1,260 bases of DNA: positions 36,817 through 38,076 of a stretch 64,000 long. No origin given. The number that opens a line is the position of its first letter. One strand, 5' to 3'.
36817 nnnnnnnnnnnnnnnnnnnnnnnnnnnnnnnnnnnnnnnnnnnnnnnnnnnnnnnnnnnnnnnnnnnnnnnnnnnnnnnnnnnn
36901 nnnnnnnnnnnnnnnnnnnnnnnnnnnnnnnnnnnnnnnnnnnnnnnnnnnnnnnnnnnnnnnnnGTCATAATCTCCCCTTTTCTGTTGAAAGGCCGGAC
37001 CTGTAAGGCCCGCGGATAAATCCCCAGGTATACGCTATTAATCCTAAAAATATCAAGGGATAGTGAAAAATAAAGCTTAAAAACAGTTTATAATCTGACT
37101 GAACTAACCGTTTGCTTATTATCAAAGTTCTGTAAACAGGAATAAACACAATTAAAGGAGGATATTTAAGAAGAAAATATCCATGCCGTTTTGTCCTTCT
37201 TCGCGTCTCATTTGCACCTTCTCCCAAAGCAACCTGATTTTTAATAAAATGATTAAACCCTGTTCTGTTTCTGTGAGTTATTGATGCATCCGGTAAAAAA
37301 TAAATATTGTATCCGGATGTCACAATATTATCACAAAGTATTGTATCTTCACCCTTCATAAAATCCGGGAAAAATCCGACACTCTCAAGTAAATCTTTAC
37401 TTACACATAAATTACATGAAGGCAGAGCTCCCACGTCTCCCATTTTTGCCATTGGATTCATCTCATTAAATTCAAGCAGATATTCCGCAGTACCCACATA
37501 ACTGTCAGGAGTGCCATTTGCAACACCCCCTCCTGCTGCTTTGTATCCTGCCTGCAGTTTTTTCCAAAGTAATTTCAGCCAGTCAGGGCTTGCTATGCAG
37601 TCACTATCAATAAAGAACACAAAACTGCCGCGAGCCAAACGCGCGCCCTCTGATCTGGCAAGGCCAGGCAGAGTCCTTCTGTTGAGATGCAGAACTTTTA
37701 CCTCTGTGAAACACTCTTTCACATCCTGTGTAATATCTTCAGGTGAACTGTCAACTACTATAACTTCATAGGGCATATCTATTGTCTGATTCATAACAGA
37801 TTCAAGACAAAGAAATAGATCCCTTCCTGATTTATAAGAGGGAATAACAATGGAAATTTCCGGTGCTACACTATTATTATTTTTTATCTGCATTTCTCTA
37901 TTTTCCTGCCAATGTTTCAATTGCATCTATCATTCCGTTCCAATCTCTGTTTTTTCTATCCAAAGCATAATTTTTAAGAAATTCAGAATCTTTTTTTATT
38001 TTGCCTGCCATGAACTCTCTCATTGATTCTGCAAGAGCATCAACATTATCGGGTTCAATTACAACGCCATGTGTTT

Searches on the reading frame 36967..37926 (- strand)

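Call 19: search_protein_families(library=pfam, proteins=[window:36967-37926:-], max_evalue=0.0001)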
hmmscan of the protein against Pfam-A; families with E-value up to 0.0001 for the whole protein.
window:36967-37926:- (319 aa): 4 families
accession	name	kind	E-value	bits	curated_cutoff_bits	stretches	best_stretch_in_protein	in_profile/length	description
PF00535.33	Glycos_transf_2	-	5.4e-23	82.2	23.3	1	25-147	1-127/168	Glycosyl transferase family 2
PF13641.12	Glyco_tranf_2_3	-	2.6e-15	57.5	27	1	22-230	1-223/230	Glycosyltransferase like family 2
PF13632.12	Glyco_trans_2_3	-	3.1e-07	30.9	27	1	103-298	2-191/198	Glycosyl transferase family group 2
PF10111.15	Glyco_tranf_2_2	-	8e-07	29.2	27.3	1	25-122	1-104/276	Glycosyltransferase like family 2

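Call 60: search_protein_families(library=ncbifam, proteins=[window:36967-37926:-], max_evalue=0.00001)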
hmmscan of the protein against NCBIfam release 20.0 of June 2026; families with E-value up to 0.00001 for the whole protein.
window:36967-37926:- (319 aa): 13 families
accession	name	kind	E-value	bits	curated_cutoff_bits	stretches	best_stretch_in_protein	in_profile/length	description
TIGR03965.1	mycofact_glyco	equivalog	1.2e-32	113.4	280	1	17-245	70-307/467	mycofactocin biosynthesis glycosyltransferase MftF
NF041875.1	EPS_EpsD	equivalog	7.2e-16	58.5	370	1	24-235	1-224/325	exopolysaccharide biosynthesis glycosyltransferase EpsD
TIGR04283.1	glyco_like_mftF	equivalog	1.3e-12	47.8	182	1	24-220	1-187/221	TIGR04283 family arsenosugar biosynthesis glycosyltransferase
NF007482.0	PRK10073.1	equivalog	5.3e-11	42.1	423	1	20-116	4-102/334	glycosyltransferase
NF041394.1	GtaseAglG_Halo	equivalog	5.7e-11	42.2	440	1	24-183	3-171/304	glucosyl-dolichyl phosphate glucuronosyltransferase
NF038299.1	EPS_HpsN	equivalog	1.3e-10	40.7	425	1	22-124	1-106/317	hormogonium polysaccharide biosynthesis glycosyltransferase HpsN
NF047683.1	TeichurnBiosyTuaG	equivalog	2.6e-09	37.1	400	1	20-117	4-104/252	teichuronic acid biosynthesis protein TuaG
NF038302.1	EPS_HpsE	equivalog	2.9e-09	36.3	300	1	23-119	2-106/307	hormogonium polysaccharide biosynthesis glycosyltransferase HpsE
TIGR03111.1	glyc2_xrt_Gpos1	hypoth_equivalog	5.1e-09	35.4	363.95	1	9-122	36-154/439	TIGR03111 family XrtG-associated glycosyltransferase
TIGR03937.1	PgaC_IcaA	equivalog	1.9e-08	33.7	422.3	1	10-214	33-246/407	poly-beta-1,6-N-acetyl-D-glucosamine synthase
NF050050.1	ProtGlycPglI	equivalog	2.1e-06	27.3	500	1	22-129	2-113/306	GalNAc(5)-diNAcBac-PP-undecaprenol beta-1,3-glucosyltransferase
TIGR04242.1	nodulat_NodC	equivalog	2.3e-06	26.9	550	1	15-128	41-160/395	chitooligosaccharide synthase NodC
TIGR03469.1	HpnB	hypoth_equivalog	8.7e-06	25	379.25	0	4-75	21-97/386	hopene-associated glycosyltransferase HpnB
